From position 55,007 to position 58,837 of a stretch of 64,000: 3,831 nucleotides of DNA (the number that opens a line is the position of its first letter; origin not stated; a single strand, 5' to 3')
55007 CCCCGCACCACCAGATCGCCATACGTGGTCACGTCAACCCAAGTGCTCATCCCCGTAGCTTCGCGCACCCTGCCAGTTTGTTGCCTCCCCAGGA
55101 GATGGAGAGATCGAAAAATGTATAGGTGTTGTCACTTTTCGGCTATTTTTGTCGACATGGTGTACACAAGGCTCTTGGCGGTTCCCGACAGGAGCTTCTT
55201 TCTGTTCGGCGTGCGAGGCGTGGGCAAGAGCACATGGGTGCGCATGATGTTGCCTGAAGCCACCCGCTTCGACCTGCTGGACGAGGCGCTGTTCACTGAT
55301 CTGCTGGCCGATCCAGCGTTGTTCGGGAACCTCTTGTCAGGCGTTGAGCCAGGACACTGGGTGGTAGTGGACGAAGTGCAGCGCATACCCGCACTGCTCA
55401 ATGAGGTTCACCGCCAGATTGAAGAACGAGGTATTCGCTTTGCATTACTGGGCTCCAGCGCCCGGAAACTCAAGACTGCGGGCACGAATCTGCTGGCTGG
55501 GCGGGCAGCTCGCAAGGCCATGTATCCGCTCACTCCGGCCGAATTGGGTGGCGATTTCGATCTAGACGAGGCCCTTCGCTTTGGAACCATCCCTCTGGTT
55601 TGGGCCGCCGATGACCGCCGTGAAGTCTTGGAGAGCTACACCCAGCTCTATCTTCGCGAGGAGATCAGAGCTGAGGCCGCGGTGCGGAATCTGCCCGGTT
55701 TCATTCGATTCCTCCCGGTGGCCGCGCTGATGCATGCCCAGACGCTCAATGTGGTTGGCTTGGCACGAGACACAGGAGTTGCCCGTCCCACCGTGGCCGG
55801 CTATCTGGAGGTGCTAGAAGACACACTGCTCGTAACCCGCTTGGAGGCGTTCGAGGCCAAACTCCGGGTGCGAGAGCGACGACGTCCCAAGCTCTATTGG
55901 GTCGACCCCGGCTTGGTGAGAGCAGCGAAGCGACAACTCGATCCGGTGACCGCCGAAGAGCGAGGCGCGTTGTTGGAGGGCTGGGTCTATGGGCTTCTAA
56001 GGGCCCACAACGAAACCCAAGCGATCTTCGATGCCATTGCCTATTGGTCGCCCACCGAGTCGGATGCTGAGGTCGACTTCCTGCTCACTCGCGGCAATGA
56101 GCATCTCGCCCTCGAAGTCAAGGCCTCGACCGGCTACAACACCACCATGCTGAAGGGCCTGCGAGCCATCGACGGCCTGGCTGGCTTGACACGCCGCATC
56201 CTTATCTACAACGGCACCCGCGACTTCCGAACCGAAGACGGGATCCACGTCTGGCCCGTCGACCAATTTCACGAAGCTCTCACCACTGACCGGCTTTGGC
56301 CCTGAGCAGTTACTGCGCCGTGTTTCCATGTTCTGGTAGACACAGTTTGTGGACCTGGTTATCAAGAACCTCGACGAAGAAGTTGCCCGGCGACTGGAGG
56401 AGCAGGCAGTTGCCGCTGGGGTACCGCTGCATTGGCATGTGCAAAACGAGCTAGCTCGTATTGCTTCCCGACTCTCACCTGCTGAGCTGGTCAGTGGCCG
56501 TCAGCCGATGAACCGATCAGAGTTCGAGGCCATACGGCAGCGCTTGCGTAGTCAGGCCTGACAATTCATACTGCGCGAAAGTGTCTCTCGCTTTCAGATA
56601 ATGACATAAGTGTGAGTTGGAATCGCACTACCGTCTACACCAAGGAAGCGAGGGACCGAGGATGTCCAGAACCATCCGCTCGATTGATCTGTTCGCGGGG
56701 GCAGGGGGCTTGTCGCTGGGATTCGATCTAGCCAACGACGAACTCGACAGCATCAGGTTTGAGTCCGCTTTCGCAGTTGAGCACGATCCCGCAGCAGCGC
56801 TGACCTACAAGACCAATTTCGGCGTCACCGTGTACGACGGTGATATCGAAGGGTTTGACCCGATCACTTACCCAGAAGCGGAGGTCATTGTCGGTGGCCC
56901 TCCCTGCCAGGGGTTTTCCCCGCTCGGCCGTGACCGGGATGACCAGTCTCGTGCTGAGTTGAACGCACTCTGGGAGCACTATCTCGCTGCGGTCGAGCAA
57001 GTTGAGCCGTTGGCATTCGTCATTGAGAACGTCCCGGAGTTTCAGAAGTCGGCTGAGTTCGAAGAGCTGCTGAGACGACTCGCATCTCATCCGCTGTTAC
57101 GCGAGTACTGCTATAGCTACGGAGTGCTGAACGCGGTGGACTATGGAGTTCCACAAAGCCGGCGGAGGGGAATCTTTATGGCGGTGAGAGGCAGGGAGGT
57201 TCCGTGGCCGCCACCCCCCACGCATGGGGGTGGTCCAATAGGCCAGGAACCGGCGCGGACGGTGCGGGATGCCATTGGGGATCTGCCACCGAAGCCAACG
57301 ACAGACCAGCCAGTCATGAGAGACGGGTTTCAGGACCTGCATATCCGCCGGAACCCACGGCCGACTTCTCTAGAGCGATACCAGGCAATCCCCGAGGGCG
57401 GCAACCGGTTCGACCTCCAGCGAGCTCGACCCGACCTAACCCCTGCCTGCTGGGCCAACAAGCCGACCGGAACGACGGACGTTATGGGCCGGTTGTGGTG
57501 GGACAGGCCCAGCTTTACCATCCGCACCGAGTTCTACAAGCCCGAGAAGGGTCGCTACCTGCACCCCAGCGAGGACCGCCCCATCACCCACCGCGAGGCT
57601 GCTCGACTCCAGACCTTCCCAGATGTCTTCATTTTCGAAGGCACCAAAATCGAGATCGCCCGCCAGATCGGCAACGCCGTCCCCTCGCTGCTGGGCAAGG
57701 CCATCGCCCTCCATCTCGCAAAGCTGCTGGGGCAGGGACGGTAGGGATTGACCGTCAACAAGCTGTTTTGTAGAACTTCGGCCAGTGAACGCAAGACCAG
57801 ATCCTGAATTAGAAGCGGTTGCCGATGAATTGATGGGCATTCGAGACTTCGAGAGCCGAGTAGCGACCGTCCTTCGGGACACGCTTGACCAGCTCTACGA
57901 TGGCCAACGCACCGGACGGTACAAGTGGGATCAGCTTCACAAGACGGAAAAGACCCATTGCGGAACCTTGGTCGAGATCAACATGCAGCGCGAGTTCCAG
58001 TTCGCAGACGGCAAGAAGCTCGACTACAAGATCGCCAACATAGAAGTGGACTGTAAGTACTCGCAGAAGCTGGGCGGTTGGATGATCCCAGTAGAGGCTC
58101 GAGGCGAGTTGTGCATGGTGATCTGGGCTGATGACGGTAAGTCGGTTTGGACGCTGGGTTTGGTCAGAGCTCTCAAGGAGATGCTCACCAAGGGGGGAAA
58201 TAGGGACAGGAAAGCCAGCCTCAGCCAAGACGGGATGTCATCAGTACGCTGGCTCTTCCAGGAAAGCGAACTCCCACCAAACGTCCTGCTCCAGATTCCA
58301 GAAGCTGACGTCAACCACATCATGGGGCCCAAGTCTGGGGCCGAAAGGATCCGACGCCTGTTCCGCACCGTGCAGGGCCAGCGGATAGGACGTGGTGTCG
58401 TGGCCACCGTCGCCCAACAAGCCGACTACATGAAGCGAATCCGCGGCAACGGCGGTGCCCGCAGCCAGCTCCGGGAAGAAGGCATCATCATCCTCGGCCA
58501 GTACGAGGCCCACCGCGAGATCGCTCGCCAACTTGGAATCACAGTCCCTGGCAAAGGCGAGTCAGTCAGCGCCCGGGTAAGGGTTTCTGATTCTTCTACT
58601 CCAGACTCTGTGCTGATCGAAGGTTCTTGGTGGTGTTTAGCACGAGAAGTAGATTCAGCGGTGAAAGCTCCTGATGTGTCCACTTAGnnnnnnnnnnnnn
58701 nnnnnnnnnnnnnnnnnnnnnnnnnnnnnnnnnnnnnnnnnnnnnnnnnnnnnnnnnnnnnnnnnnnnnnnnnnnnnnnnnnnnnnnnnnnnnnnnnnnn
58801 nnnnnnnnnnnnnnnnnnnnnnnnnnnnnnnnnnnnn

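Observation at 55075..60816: Composite nuclease/methylase islet wedged into a catabolic neighbourhood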

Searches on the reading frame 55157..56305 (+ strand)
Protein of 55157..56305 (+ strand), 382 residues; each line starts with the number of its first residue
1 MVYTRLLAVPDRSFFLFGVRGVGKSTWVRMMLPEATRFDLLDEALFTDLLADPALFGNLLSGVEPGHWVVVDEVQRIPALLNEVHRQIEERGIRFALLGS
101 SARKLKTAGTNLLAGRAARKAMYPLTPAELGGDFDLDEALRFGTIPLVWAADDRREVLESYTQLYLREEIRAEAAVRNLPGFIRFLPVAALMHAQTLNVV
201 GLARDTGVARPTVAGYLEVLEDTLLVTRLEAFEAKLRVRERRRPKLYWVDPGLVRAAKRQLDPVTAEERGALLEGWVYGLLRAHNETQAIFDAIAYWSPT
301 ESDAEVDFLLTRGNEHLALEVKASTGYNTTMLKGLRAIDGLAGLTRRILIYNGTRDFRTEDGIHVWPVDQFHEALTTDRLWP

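Call 3: search_protein_families(library=pfam, proteins=[window:55157-56305:+], max_evalue=0.01)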
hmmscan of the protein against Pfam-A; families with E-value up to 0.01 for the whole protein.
window:55157-56305:+ (382 aa): 3 families
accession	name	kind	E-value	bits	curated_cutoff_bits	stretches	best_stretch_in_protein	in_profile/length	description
PF13635.12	DUF4143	-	2.6e-30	105.7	28.1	1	168-324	2-160/160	Domain of unknown function (DUF4143)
PF13173.12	AAA_14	-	1.8e-16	60.8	27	1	13-129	4-127/129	AAA domain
PF13401.12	AAA_22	-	0.0042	17.8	27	0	12-34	6-28/130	AAA domain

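Call 4: search_protein_families(library=padloc, proteins=[window:55157-56305:+], max_evalue=0.01)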
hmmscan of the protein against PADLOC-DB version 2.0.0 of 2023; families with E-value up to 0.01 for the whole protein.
window:55157-56305:+ (382 aa): 7 families
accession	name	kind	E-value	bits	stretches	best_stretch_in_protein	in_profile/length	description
PDLC04790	PDC-S01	-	5.3e-53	178.3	2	143-373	181-419/422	-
PDLC04789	PDC-S01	-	1.7e-35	120.8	1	12-328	18-345/375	-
PDLC04787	PDC-S01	-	3.2e-26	90.1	1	16-372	32-406/412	-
PDLC04791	PDC-S01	-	3.4e-21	73.4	1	16-350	24-375/395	-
PDLC04786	PDC-S01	-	5.8e-13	46.4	1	214-335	272-398/439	-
PDLC04788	PDC-S01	-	7.3e-09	33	1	212-326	262-385/448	-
PDLC04792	PDC-S01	-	1.5e-05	21.8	1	239-329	300-390/452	-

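Call 42: search_protein_families(library=ncbifam, proteins=[window:55157-56305:+], max_evalue=0.001)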
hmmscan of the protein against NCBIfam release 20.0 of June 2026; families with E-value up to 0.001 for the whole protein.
window:55157-56305:+ (382 aa): 0 families

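Call 51: search_solved_structures(query=window:55157-56305:+, max_evalue=0.01, show_alignments=0)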
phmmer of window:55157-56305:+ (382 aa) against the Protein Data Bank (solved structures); distinct sequences matched with E-value up to 0.01: 0.

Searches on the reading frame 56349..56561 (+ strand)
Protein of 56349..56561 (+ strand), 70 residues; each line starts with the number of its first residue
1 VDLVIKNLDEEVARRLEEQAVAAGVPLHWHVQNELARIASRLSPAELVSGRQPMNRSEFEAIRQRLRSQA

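Call 3: search_protein_families(library=pfam, proteins=[window:56349-56561:+], max_evalue=0.01)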
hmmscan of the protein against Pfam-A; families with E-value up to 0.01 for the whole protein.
window:56349-56561:+ (70 aa): 1 family
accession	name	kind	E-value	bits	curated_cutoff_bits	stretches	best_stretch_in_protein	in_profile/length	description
PF22513.2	FitA-like_RHH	-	5.8e-05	23.4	27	1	3-25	3-25/39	Antitoxin FitA-like, ribbon-helix-helix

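Call 4: search_protein_families(library=padloc, proteins=[window:56349-56561:+], max_evalue=0.01)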
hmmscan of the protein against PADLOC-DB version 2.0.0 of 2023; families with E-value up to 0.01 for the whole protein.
window:56349-56561:+ (70 aa): 0 families

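Call 42: search_protein_families(library=ncbifam, proteins=[window:56349-56561:+], max_evalue=0.001)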
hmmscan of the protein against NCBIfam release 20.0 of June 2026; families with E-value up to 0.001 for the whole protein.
window:56349-56561:+ (70 aa): 0 families

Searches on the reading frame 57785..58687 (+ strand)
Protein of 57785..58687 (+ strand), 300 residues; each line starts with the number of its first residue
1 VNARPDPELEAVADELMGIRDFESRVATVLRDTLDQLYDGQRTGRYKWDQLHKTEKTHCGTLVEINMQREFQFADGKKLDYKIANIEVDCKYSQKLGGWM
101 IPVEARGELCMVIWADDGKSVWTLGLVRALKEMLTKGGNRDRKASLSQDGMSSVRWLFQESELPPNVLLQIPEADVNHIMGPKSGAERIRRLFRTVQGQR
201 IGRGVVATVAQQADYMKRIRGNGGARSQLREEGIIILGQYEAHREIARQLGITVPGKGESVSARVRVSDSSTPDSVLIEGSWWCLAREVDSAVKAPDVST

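Call 3: search_protein_families(library=pfam, proteins=[window:57785-58687:+], max_evalue=0.01)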
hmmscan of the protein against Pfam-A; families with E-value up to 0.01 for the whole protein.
window:57785-58687:+ (300 aa): 1 family
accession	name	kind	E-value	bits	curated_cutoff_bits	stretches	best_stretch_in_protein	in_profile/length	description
PF09126.16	NaeI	-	8.3e-112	373.6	25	1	24-293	15-287/288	Restriction endonuclease NaeI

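Call 4: search_protein_families(library=padloc, proteins=[window:57785-58687:+], max_evalue=0.01)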
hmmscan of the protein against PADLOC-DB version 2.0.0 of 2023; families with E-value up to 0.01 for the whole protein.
window:57785-58687:+ (300 aa): 1 family
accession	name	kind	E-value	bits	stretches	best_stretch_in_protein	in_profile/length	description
PDLC03523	REase_II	-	1.2e-88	295.7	1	3-298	9-311/317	Type II restriction enzyme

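Call 42: search_protein_families(library=ncbifam, proteins=[window:57785-58687:+], max_evalue=0.001)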
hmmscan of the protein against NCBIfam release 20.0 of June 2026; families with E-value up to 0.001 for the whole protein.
window:57785-58687:+ (300 aa): 0 families

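Call 50: search_solved_structures(query=window:57785-58687:+, max_evalue=0.001, show_alignments=1)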
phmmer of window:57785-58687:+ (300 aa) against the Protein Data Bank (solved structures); distinct sequences matched with E-value up to 0.001: 1.
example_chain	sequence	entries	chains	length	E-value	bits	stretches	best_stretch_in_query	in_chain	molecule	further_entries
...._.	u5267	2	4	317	1.2e-85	290.7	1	3-298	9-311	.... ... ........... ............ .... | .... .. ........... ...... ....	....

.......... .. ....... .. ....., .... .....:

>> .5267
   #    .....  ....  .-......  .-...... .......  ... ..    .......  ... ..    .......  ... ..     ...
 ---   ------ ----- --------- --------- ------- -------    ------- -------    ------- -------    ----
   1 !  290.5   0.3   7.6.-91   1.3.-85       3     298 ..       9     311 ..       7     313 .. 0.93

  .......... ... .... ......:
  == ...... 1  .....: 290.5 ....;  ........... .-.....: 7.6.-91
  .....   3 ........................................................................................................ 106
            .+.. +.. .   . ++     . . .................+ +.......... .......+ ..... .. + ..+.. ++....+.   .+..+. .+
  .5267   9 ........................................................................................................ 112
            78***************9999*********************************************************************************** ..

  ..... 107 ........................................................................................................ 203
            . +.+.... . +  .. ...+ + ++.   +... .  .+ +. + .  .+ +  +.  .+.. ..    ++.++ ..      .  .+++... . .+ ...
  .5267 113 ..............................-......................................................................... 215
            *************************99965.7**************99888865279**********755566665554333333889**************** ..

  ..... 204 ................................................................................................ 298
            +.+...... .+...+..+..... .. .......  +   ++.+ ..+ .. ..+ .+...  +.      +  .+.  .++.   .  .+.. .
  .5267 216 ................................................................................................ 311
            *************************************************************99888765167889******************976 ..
